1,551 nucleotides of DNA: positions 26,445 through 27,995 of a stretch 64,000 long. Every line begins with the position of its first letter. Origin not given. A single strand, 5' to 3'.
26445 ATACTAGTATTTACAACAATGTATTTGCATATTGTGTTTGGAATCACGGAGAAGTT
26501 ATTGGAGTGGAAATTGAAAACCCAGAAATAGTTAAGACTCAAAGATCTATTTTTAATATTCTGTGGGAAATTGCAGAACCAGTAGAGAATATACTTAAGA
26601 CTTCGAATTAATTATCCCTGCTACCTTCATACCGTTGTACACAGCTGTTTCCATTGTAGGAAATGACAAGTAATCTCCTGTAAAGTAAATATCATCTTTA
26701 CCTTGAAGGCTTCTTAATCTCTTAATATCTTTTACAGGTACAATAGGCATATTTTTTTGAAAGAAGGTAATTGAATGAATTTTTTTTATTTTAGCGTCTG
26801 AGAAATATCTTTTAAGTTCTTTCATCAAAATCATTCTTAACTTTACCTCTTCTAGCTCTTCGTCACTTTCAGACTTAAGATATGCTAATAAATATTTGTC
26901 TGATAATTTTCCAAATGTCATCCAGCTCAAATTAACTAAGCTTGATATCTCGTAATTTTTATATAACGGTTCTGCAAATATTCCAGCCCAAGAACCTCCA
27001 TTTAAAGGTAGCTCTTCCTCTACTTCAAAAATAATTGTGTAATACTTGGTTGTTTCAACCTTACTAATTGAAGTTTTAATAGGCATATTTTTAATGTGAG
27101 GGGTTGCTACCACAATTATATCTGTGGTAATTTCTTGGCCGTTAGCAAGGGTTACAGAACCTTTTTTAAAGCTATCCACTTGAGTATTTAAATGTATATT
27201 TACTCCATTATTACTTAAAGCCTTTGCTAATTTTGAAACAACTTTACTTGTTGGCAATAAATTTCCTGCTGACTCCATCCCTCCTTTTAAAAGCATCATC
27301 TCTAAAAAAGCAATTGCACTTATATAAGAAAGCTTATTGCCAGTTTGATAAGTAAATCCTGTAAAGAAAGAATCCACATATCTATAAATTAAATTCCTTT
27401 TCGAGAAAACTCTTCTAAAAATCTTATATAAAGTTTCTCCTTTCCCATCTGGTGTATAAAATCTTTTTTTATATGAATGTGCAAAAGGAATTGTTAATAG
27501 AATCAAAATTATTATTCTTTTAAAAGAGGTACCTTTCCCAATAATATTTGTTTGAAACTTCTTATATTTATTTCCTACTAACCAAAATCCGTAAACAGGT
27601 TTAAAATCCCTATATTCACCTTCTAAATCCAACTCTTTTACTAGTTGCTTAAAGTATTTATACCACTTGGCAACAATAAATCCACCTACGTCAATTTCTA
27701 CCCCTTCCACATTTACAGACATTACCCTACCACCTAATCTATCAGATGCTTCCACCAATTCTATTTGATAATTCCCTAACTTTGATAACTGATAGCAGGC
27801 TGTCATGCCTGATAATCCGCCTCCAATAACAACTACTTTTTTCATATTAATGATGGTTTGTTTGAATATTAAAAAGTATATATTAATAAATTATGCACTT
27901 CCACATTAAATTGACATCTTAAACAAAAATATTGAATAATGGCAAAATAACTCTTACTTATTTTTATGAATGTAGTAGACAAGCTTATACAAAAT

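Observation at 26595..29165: Divergent FAD-oxidoreductase / CFA-synthase-like pair resembling the BfaA/BfaB mid-chain fatty-acid methylation module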

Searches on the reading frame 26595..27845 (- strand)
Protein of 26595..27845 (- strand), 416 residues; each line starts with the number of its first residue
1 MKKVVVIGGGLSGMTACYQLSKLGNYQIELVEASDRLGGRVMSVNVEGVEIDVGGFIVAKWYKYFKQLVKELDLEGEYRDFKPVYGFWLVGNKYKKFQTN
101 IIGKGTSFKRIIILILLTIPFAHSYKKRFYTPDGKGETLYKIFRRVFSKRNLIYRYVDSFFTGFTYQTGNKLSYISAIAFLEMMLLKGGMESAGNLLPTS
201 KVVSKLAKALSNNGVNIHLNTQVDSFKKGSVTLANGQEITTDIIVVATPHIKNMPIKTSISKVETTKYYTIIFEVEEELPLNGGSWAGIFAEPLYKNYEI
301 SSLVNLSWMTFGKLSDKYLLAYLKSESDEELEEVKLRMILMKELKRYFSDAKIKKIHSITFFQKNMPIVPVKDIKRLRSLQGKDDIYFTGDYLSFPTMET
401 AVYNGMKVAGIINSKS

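Call 3: search_protein_families(library=pfam, proteins=[window:26595-27845:-], max_evalue=0.01)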
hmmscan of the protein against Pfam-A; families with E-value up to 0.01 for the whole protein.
window:26595-27845:- (416 aa): 11 families
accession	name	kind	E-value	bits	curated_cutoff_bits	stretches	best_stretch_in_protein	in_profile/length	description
PF01593.30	Amino_oxidase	-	6.7e-24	85.4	19.8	1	11-412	1-442/443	Flavin containing amine oxidoreductase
PF13450.12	NAD_binding_8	-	1.9e-13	50.9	21.9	1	6-72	1-68/68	NAD(P)-binding Rossmann-like domain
PF01266.30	DAO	-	5e-12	46.5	27.9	2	3-45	1-42/353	FAD dependent oxidoreductase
PF07992.20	Pyr_redox_2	-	2e-11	44.3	26.1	2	202-255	185-242/291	Pyridine nucleotide-disulphide oxidoreductase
PF03486.20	HI0933_like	-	6.5e-08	32.8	50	1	177-248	82-162/244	HI0933-like protein Rossmann domain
PF00070.33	Pyr_redox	-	2.2e-07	31.7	22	1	3-38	1-35/82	Pyridine nucleotide-disulphide oxidoreductase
PF12831.13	FAD_oxidored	-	0.00017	21.4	27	1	4-44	2-41/416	FAD dependent oxidoreductase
PF00890.30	FAD_binding_2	-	0.00064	19.5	20.4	1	4-39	2-36/414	FAD binding domain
PF01134.28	GIDA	-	0.0009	18.8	22.1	1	3-49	1-47/391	Glucose inhibited division protein A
PF01946.23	Thi4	-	0.0014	18.3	26.2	1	3-39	19-55/235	Thi4 family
PF13454.12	NAD_binding_9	-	0.0052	17.2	21.8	0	5-42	1-41/155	FAD-NAD(P)-binding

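Call 4: search_protein_families(library=ncbifam, proteins=[window:26595-27845:-], max_evalue=0.01)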
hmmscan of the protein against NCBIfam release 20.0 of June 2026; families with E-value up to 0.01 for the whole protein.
window:26595-27845:- (416 aa): 48 families (the best 25 are shown)
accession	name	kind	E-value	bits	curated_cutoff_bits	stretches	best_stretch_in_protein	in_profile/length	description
NF008845.0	PRK11883.1-5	equivalog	1.8e-15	56.2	560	1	2-108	5-117/468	protoporphyrinogen oxidase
TIGR03467.1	HpnE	equivalog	1.7e-14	54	283.05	1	4-94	1-92/430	hydroxysqualene dehydroxylase HpnE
NF005560.0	PRK07233.1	equivalog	1.3e-13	50.6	252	1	3-95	2-93/435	hypothetical protein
NF008841.0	PRK11883.1-1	equivalog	2.1e-12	46.7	517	1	2-78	4-82/453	protoporphyrinogen oxidase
TIGR00562.1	proto_IX_ox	equivalog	3.2e-11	42.5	97.85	1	1-179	2-179/470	protoporphyrinogen oxidase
TIGR02734.1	crtI_fam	subfamily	1.3e-09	37.3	238.1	1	4-58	1-54/504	phytoene desaturase family protein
NF009081.0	PRK12416.1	equivalog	5.1e-09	35.6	702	1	1-80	1-85/466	protoporphyrinogen oxidase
NF045637.1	carotdesatCrtDProt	equivalog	1.6e-08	33.6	580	1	4-71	1-66/485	1-hydroxycarotenoid 3,4-desaturase CrtD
NF008843.0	PRK11883.1-3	equivalog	3.7e-08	32.9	406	1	1-78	1-81/424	protoporphyrinogen oxidase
NF009410.0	PRK12771.1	subfamily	5.2e-08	31.9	516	1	2-41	139-177/566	NAD(P)-binding protein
NF005548.0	PRK07208.1-4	equivalog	6.4e-08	31.6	389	1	1-56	3-57/488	hypothetical protein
NF005546.0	PRK07208.1-2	equivalog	1.3e-07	30.6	418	1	2-56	5-59/527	hypothetical protein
NF005313.0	PRK06847.1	subfamily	7.3e-07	28.5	372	1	1-35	4-37/375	hypothetical protein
TIGR00275.1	TIGR00275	subfamily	1.2e-06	27.6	183.8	0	4-41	1-37/401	aminoacetone oxidase family FAD-binding enzyme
NF041087.1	bile_acid_BaiCD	equivalog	1.6e-06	26.5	825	1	2-42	381-420/642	bile acid Fe-S flavoenzyme BaiCD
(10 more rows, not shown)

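Call 5: search_solved_structures(query=window:26595-27845:-, max_evalue=0.01)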
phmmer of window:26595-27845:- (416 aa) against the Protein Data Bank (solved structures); distinct sequences matched with E-value up to 0.01: 124 (the best 60 are shown).
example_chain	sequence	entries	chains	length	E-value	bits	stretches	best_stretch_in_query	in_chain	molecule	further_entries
7eme_A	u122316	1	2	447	2.1e-11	46.7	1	2-99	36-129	NAD(P)/FAD-dependent oxidoreductase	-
3rha_A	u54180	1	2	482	4.7e-08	35.7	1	3-85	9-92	Putrescine oxidase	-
3i6d_A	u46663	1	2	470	1.8e-07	33.7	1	2-76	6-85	Protoporphyrinogen oxidase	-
9fxq_A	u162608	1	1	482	2.8e-07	33.1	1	3-75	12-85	Ancestral Prenylcysteine Oxidase 1 (PCYOX1)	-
2z5x_A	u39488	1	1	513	5.9e-07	32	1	3-75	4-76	Amine oxidase [flavin-containing] A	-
2z5y_A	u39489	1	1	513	6e-07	32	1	3-76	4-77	Amine oxidase [flavin-containing] A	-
2bxr_A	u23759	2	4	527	6.1e-07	32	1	3-75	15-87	AMINE OXIDASE [FLAVIN-CONTAINING] A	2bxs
5ts5_A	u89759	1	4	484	1.1e-06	31.1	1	2-76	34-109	Amine oxidase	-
1o5w_A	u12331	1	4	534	1.4e-06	30.8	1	3-75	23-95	Amine oxidase [flavin-containing] A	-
9rvj_A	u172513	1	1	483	1.7e-06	30.5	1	2-75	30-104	Tetrapodal ancestor of L-amino acid oxidase: Q225H - W377I double mutant with phenylalanin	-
9rum_A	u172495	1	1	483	1.7e-06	30.5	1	2-75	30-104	Tetrapodal ancestor of L-amino acid oxidase: Q225A mutant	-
9t73_B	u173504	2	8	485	1.8e-06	30.5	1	2-75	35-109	Tetrapodal ancestor of L-amino acid oxidases: I224A-Q225H-P361-PREGA-L367 bound to phenyla | Tetrapodal ancestor of L-amino acid oxidase: I224A-Q225H-P361-PREGA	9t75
9rvh_A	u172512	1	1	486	1.8e-06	30.5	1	2-75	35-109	Tetrapodal ancestor of L-amino acid oxidase: Q225A-Loop (P361-PREGA-L367) mutant with phen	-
9run_A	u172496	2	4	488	1.8e-06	30.5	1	2-75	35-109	Tetrapodal ancestor of L-amino acid oxidase: Q225H-W377I double mutant | Tetrapodal ancestor of L-amino acid oxidases: W377I mutant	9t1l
9qs1_A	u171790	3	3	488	1.8e-06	30.5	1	2-75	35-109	Tetrapodal ancestor of L-amino acis oxidases | Tetrapodal ancestor of L-amino acid oxidases | Tetrapodal ancestor of L-amino acid oxidases co-crystallised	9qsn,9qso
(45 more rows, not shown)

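Call 20: find_homologous_proteins(query=window:26595-27845:-, max_evalue=0.00001)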
Query window:26595-27845:- (416 aa): 7 proteins with E <= 0.00001 among 6953 candidates.
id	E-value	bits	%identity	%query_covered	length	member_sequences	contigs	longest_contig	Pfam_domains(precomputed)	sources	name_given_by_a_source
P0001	2.7e-271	917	100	100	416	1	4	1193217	PF01266.31,PF01593.31,PF13450.13,PF07992.21,PF00070.34,PF03486.21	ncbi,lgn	-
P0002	2.9e-143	496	53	100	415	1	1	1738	PF01946.24,PF01266.31,PF01593.31,PF13450.13,PF07992.21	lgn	-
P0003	7.1e-8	50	23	99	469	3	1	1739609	PF01266.31,PF01593.31,PF13450.13,PF07992.21,PF13454.13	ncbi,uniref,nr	ncbi:protoporphyrinogen oxidase [Virgibacillus senegalensis]|uniref:protoporphyrinogen oxidase n=1 T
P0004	1.2e-7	49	26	59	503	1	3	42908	PF01266.31,PF01593.31,PF13450.13,PF00890.31,PF00070.34,PF03486.21,PF12831.14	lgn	-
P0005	3.6e-7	48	23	92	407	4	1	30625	PF01266.31,PF01593.31,PF13450.13,PF00890.31,PF07992.21,PF03486.21,PF12831.14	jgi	-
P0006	3.8e-6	44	24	98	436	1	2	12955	PF01266.31,PF01593.31,PF13450.13,PF07992.21,PF00070.34,PF13738.13,PF03486.21,PF01262.28,PF12831.14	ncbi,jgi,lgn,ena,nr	ncbi:MAG TPA: FAD-dependent oxidoreductase [Methylomirabilota bacterium]|nr:FAD-dependent oxidoreduc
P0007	7.8e-6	43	39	19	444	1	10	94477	PF01266.31,PF01593.31,PF13450.13,PF00890.31,PF07992.21,PF00070.34,PF03486.21,PF12831.14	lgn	-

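Call 25: find_encoding_contigs(protein=P0002, flank=6000, max_places=2)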
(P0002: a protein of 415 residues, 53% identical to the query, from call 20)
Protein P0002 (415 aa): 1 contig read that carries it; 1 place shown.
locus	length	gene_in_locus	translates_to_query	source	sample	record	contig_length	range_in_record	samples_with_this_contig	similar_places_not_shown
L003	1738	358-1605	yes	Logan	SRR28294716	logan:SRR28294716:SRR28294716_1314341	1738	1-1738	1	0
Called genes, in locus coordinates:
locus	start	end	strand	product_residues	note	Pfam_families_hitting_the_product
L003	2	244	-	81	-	?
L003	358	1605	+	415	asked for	PF01266:DAO (weak), PF01593:Amino_oxidase, PF01946:Thi4 (weak), PF07992:Pyr_redox_2 (faint), PF13450:NAD_binding_8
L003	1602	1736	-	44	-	?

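Call 30: search_protein_representatives(protein=window:26595-27845:-)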
Query: 416 residues. Proteins with E-value up to 0.001 (for the whole library): 2138; up to 1e-10: 107; up to 1e-30: 39. The best 150 are listed.
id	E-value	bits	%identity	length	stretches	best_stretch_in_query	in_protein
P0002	9.1e-144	495.7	53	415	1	1-413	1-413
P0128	3.8e-95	335.6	40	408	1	2-411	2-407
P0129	3.1e-61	224.0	33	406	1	1-408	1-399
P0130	1.6e-46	175.5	33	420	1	2-411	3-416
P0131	1.5e-45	172.3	28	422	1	1-414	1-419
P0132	3.9e-43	164.4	31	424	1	1-409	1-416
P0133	7.8e-43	163.4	29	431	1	2-410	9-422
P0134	8.6e-43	163.3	31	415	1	1-409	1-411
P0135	2.8e-42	161.6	29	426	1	2-413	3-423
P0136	7.5e-42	160.2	30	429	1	2-412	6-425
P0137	4.7e-41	157.5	30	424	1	2-414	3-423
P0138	4.8e-41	157.5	28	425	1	2-410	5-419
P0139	8.4e-41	156.7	29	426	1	2-411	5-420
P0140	9.1e-40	153.3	32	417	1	2-412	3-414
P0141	1.7e-39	152.4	30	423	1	1-413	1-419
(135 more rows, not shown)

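Call 32: search_solved_structures(query=A1, max_evalue=0.001)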
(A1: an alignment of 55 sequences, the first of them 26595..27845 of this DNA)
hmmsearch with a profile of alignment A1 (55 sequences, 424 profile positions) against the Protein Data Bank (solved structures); distinct sequences matched with E-value up to 0.001: 240 (the best 60 are shown).
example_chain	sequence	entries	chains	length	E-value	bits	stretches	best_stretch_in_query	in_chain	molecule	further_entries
3i6d_A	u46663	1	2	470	5e-26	95.2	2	3-188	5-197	Protoporphyrinogen oxidase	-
1sez_A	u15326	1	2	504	2.9e-22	82.8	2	3-186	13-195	Protoporphyrinogen oxidase, mitochondrial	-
5mog_A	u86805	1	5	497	2.5e-21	79.7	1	5-423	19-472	Phytoene dehydrogenase, chloroplastic/chromoplastic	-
2b9w_A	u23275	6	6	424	1.1e-20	77.7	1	3-402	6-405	putative aminooxidase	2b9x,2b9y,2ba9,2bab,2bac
9rvj_A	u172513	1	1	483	1.3e-18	70.7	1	2-254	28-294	Tetrapodal ancestor of L-amino acid oxidase: Q225H - W377I double mutant with phenylalanin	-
9t73_B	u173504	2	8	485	1.8e-18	70.3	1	2-254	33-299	Tetrapodal ancestor of L-amino acid oxidases: I224A-Q225H-P361-PREGA-L367 bound to phenyla | Tetrapodal ancestor of L-amino acid oxidase: I224A-Q225H-P361-PREGA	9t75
9run_A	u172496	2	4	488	3.1e-18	69.5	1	2-235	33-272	Tetrapodal ancestor of L-amino acid oxidase: Q225H-W377I double mutant | Tetrapodal ancestor of L-amino acid oxidases: W377I mutant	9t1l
9qs1_A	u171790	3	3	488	3.2e-18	69.5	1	2-235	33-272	Tetrapodal ancestor of L-amino acis oxidases | Tetrapodal ancestor of L-amino acid oxidases | Tetrapodal ancestor of L-amino acid oxidases co-crystallised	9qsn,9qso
9rvh_A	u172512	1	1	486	5e-18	68.9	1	2-106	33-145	Tetrapodal ancestor of L-amino acid oxidase: Q225A-Loop (P361-PREGA-L367) mutant with phen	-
9rum_A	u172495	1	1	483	5.2e-18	68.8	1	2-106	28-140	Tetrapodal ancestor of L-amino acid oxidase: Q225A mutant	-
7eme_A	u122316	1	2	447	2e-17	66.8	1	3-93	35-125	NAD(P)/FAD-dependent oxidoreductase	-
3rha_A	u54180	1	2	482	4.1e-17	65.9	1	4-148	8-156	Putrescine oxidase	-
5ts5_A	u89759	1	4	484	4.2e-17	65.8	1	3-77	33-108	Amine oxidase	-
7u6l_A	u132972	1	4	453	7.7e-17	65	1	5-255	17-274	Amine oxidase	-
2c72_A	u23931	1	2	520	9.8e-17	64.6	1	3-79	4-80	AMINE OXIDASE (FLAVIN-CONTAINING) B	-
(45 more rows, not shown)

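Call 33: find_related_loci(query=A1, collection=genome_contigs, flank=6000)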
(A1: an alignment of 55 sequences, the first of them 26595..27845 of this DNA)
Query A1 (416 aa) in genome_contigs; peptide patterns used: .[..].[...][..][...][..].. (x = any residue, [..] = any of these).
55 stretches matched a pattern; 45 encode a relative of the query (tblastn E <= 1e-3); 45 distinct loci.
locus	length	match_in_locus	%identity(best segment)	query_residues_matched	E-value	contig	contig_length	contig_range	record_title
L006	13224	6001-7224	40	1-412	2e-102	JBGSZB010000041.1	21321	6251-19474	MAG: Candidatus Dojkabacteria bacterium isolate JTS-AC489 k141_485670, whole genome shotgun sequence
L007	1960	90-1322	32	2-408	1e-51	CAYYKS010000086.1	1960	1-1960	MAG TPA_asm: uncultured Candidatus Saccharibacteria bacterium isolate SRP286056_co2_192 genome assembly, contig: NODE_11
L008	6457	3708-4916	28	2-409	6e-44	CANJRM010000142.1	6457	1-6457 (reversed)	MAG: Bacteroidetes bacterium isolate RH-23may17-600 genome assembly, contig: RH-23may17-C102034, whole genome shotgun se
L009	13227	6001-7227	28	2-412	1e-42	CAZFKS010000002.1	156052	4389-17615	MAG TPA_asm: uncultured Gammaproteobacteria bacterium isolate SRP257259_co1_329 genome assembly, contig: NODE_78_length_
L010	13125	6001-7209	29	2-409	5e-42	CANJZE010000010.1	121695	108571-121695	MAG: Bacteroidetes bacterium isolate RH-26jul17-168 genome assembly, contig: RH-26jul17-C287, whole genome shotgun seque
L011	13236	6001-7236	28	3-412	8e-42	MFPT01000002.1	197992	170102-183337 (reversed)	MAG: Candidatus Magasanikbacteria bacterium RIFCSPHIGHO2_01_FULL_41_23 rifcsphigho2_01_scaffold_1198, whole genome shotg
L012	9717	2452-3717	27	2-413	9e-41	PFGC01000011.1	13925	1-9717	MAG: Candidatus Kerfeldbacteria bacterium CG15_BIG_FIL_POST_REV_8_21_14_020_45_12 CG15_8_21_14_0.20_scaffold_1565_c, who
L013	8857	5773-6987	29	4-412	2e-40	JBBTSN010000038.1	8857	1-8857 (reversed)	MAG: Patescibacteria group bacterium isolate H41-bin180_1 H41_bin180_1_000000000038, whole genome shotgun sequence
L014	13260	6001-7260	29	2-407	2e-39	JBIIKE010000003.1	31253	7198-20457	MAG: Bdellovibrionales bacterium isolate ME2001-10-09pf_3300042861_group1_bin81 Rohwer_bin1517_scaffold_816_c1, whole ge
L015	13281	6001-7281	29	3-415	2e-39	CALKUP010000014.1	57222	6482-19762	MAG TPA_asm: uncultured bacterium isolate SRR6231170_bin.100_CONCOCT_v1.1_MAG genome assembly, contig: ERZ650281.95, who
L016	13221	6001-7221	27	4-412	2e-39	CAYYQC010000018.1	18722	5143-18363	MAG TPA_asm: uncultured Gammaproteobacteria bacterium isolate SRP286056_co2_552 genome assembly, contig: NODE_4516_lengt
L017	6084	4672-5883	28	2-409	2e-39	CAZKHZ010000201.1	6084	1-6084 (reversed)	MAG TPA_asm: uncultured Chitinophagaceae bacterium isolate SRP128246_co1_483 genome assembly, contig: NODE_35968_length_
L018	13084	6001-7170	28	18-409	4e-38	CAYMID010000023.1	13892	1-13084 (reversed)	MAG TPA_asm: uncultured Gammaproteobacteria bacterium isolate SRP342105_co2_131 genome assembly, contig: NODE_4652_lengt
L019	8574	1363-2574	28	2-409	2e-37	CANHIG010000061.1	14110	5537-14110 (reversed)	MAG: Bacteroidetes bacterium isolate RE-23may17-425 genome assembly, contig: RE-23may17-C16821, whole genome shotgun seq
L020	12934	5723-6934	27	2-409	2e-37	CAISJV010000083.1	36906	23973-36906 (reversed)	MAG: uncultured delta proteobacterium isolate AlinenLipids_bin-9048 genome assembly, contig: bin-9048:83/95, whole genom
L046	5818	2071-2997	47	2-413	1e-18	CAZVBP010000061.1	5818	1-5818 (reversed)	MAG TPA_asm: uncultured Gammaproteobacteria bacterium isolate SRP278252_co2_354 genome assembly, contig: NODE_29652_leng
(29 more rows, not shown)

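Call 36: find_encoding_contigs(protein=P0001, flank=500, max_places=4)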
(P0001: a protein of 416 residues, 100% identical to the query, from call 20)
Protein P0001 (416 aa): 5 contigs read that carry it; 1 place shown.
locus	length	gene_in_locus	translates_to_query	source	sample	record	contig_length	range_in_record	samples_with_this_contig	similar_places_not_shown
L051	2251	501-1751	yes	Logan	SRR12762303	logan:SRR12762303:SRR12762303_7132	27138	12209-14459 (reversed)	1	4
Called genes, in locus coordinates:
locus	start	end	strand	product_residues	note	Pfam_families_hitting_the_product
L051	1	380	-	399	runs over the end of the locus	PF08123:DOT1 (faint), PF25371:DUF7884 (faint), PF02353:CMAS, PF13489:Methyltransf_23, PF13847:Methyltransf_31, PF08241:Methyltransf_11, PF08242:Methyltransf_12, PF13649:Methyltransf_25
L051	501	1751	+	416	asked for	PF00070:Pyr_redox (faint), PF01266:DAO (faint), PF01593:Amino_oxidase, PF03486:HI0933_like (faint), PF07992:Pyr_redox_2 (faint), PF13450:NAD_binding_8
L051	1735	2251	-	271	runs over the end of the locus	PF01978:TrmB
